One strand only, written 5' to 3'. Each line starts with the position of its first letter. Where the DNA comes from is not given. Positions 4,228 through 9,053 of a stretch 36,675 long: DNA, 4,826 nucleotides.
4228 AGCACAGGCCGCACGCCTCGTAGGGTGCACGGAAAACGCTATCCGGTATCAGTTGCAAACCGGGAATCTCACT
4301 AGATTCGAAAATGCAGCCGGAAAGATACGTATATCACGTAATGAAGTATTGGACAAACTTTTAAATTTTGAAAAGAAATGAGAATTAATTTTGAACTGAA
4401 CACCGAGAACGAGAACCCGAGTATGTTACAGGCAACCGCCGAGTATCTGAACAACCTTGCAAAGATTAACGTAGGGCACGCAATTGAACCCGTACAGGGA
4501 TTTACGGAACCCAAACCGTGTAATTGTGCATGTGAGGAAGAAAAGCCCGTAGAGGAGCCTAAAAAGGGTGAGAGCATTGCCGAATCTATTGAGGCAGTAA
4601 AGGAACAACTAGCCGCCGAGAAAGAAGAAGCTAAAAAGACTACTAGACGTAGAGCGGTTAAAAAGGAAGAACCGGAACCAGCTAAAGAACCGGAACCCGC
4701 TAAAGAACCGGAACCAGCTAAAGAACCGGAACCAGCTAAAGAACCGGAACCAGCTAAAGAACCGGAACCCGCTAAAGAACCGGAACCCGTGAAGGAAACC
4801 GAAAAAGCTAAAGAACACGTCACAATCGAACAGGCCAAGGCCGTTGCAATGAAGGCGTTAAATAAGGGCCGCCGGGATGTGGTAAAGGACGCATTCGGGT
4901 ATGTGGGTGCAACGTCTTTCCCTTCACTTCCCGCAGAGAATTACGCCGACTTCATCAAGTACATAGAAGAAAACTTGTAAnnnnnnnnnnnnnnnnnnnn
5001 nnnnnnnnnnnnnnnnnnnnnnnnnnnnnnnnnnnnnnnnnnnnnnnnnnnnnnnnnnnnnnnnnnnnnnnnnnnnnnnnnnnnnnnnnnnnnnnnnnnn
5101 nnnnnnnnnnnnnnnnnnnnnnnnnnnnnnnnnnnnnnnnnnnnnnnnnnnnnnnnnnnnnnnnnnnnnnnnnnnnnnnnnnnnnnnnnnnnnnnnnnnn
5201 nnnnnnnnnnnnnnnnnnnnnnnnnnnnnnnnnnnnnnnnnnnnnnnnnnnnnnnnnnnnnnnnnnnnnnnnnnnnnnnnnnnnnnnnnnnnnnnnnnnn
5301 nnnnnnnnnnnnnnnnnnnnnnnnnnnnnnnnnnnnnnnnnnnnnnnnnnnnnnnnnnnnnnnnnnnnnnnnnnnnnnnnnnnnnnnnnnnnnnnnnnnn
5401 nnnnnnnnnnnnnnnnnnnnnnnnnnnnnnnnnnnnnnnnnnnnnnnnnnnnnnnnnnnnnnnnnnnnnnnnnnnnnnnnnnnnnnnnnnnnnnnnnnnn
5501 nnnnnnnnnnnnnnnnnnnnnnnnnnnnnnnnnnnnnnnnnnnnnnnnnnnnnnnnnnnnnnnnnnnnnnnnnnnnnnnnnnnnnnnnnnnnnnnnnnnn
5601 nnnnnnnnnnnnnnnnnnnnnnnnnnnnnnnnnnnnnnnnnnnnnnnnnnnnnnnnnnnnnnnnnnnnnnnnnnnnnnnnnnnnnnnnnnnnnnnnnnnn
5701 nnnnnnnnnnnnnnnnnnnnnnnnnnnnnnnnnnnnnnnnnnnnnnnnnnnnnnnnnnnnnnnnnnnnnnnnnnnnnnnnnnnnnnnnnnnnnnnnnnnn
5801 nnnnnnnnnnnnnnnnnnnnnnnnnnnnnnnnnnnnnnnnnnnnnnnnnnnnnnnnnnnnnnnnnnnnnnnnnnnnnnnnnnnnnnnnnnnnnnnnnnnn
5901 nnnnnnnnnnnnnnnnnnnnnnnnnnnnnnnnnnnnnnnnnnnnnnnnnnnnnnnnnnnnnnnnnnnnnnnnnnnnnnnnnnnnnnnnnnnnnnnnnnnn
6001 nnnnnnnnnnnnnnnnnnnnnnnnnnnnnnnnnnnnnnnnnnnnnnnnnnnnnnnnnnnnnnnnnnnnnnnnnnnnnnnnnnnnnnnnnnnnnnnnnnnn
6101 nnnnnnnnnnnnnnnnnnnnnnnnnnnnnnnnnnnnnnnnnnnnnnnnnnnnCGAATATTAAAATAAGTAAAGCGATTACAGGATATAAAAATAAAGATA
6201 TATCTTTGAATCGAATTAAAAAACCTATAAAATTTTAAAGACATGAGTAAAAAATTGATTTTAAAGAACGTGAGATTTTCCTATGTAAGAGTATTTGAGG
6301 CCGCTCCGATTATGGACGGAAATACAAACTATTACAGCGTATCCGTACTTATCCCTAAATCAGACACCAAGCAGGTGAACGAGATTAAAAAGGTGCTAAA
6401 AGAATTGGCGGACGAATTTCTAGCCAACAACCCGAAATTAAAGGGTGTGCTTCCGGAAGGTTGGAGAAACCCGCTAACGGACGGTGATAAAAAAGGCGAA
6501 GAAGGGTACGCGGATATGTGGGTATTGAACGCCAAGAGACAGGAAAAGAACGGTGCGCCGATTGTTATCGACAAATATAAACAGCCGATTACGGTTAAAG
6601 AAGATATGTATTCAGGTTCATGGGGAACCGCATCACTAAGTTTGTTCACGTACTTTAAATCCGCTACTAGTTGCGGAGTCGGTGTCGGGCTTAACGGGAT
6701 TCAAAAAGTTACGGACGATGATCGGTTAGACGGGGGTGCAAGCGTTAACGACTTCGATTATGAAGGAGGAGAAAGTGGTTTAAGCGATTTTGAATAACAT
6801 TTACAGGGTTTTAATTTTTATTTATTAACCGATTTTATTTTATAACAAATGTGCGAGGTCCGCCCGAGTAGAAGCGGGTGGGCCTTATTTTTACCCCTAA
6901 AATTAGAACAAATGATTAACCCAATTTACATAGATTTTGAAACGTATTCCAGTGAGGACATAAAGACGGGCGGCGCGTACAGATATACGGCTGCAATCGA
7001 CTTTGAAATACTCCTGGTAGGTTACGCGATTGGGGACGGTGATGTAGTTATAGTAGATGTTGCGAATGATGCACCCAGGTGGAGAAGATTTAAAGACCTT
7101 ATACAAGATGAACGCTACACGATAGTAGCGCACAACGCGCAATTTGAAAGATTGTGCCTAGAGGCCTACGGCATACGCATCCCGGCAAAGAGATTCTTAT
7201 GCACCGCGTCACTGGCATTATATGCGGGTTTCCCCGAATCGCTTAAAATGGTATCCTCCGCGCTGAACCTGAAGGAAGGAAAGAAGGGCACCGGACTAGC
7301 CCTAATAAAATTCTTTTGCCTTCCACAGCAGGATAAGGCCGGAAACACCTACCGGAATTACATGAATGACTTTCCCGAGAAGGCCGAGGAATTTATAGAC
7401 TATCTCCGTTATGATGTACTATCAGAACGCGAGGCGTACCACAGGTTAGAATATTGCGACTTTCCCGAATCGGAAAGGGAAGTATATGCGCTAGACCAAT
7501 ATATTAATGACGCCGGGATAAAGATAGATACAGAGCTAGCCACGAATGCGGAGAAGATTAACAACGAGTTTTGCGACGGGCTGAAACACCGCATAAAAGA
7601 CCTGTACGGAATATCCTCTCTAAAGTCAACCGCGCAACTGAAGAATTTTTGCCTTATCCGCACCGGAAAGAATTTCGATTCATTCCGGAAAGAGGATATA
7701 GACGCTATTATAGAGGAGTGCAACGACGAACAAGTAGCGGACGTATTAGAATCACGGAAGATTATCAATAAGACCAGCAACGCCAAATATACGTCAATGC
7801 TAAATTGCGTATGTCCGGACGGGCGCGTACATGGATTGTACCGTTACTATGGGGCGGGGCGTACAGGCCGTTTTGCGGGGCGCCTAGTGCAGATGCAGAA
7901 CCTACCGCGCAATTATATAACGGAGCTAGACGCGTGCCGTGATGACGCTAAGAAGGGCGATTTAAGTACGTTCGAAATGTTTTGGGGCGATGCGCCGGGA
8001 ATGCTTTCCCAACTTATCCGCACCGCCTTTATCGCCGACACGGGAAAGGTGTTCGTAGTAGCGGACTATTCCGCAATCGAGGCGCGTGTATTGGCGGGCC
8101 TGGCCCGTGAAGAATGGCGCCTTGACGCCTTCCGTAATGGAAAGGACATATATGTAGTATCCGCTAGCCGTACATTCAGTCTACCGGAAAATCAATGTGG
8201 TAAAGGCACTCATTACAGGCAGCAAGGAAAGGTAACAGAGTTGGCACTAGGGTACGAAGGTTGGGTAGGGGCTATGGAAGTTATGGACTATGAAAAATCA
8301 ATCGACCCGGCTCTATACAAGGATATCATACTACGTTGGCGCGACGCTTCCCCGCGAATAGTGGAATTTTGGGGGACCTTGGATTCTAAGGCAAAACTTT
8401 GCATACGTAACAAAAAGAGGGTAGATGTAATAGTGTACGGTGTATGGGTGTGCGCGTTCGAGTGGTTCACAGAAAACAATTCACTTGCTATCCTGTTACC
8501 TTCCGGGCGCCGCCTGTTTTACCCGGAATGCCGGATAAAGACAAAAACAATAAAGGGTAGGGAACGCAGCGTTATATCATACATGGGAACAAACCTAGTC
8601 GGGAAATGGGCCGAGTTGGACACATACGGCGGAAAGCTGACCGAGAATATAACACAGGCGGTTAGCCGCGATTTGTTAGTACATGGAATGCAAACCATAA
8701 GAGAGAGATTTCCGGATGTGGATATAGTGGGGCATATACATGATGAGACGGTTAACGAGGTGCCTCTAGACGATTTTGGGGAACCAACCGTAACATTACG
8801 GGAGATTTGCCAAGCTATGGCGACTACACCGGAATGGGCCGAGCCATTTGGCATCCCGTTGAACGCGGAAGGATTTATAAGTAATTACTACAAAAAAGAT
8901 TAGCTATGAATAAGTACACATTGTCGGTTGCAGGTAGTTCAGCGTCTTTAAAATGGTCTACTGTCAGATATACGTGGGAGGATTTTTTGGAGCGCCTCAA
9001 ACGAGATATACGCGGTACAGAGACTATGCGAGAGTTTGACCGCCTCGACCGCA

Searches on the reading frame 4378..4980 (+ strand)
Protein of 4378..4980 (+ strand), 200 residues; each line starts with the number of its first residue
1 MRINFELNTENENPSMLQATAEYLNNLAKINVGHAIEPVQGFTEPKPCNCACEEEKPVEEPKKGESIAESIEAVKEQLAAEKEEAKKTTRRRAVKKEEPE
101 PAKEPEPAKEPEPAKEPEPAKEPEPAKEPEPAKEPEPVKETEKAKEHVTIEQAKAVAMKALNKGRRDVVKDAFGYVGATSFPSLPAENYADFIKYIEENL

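Call 7: search_protein_families(library=phrogs, proteins=[window:4378-4980:+])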
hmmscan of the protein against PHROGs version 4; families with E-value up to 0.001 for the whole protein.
window:4378-4980:+ (200 aa): 2 families
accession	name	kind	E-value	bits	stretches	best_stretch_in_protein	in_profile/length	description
phrog_3709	-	unknown function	0.00041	21.5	1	132-197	78-143/145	-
phrog_18562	-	unknown function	0.00048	21.7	0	80-197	25-145/151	-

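Call 26: search_protein_families(library=pfam, proteins=[window:4378-4980:+], max_evalue=0.01)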
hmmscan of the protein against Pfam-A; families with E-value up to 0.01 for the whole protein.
window:4378-4980:+ (200 aa): 0 families

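Call 59: search_protein_families(library=ncbifam, proteins=[window:4378-4980:+], max_evalue=0.05)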
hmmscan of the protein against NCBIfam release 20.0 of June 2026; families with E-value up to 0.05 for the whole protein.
window:4378-4980:+ (200 aa): 6 families
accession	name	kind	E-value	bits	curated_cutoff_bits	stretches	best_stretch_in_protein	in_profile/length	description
NF037973.1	metallo_SslE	exception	0.00047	17.6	3000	1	96-139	47-88/1519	lipoprotein metalloprotease SslE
NF040676.1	wall_bind_EntB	exception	0.00078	18.1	780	1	53-169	285-395/490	cell wall-binding protein EntB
NF005844.0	PRK07764.1-3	equivalog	0.002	17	964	1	66-154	403-490/841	DNA polymerase III subunit gamma and tau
NF033930.1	pneumo_PspA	exception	0.0046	15.7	850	1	57-152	309-406/659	pneumococcal surface protein A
NF033847.1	MCP_Sipho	equivalog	0.0082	15.4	75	1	63-169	32-138/549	major capsid protein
NF011521.0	PRK14960.1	equivalog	0.031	12.7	1228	1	77-155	390-466/702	DNA polymerase III subunit gamma/tau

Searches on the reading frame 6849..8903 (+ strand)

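Call 26: search_protein_families(library=pfam, proteins=[window:6849-8903:+], max_evalue=0.01)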
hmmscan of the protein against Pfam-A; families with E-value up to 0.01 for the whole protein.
window:6849-8903:+ (684 aa): 2 families
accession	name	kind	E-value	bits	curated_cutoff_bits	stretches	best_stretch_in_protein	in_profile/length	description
PF00476.26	DNA_pol_A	-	9.9e-22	77.8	34.3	1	242-467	15-217/381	DNA polymerase family A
PF01612.26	DNA_pol_A_exo1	-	0.0008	19.7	23.6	1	51-132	38-118/173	3'-5' exonuclease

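Call 27: search_protein_families(library=phrogs, proteins=[window:6849-8903:+], max_evalue=0.01)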
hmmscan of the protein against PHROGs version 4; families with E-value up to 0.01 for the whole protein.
window:6849-8903:+ (684 aa): 6 families
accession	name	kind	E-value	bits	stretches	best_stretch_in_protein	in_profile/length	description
phrog_17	-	DNA, RNA and nucleotide metabolism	5.6e-109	366.9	1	17-683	664-1233/1445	DNA polymerase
phrog_10285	-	DNA, RNA and nucleotide metabolism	7.9e-74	249.6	1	349-684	1-321/321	DNA polymerase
phrog_7766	-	DNA, RNA and nucleotide metabolism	6.4e-43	147.3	1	492-684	10-186/186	DNA polymerase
phrog_23226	-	DNA, RNA and nucleotide metabolism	6.8e-06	25.8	1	388-439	327-378/611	DNA polymerase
phrog_2573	-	DNA, RNA and nucleotide metabolism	5.5e-05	23.5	1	390-469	5-98/336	DNA polymerase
phrog_192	-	DNA, RNA and nucleotide metabolism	8e-05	23.1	1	74-125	169-225/397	DNA polymerase exonuclease subunit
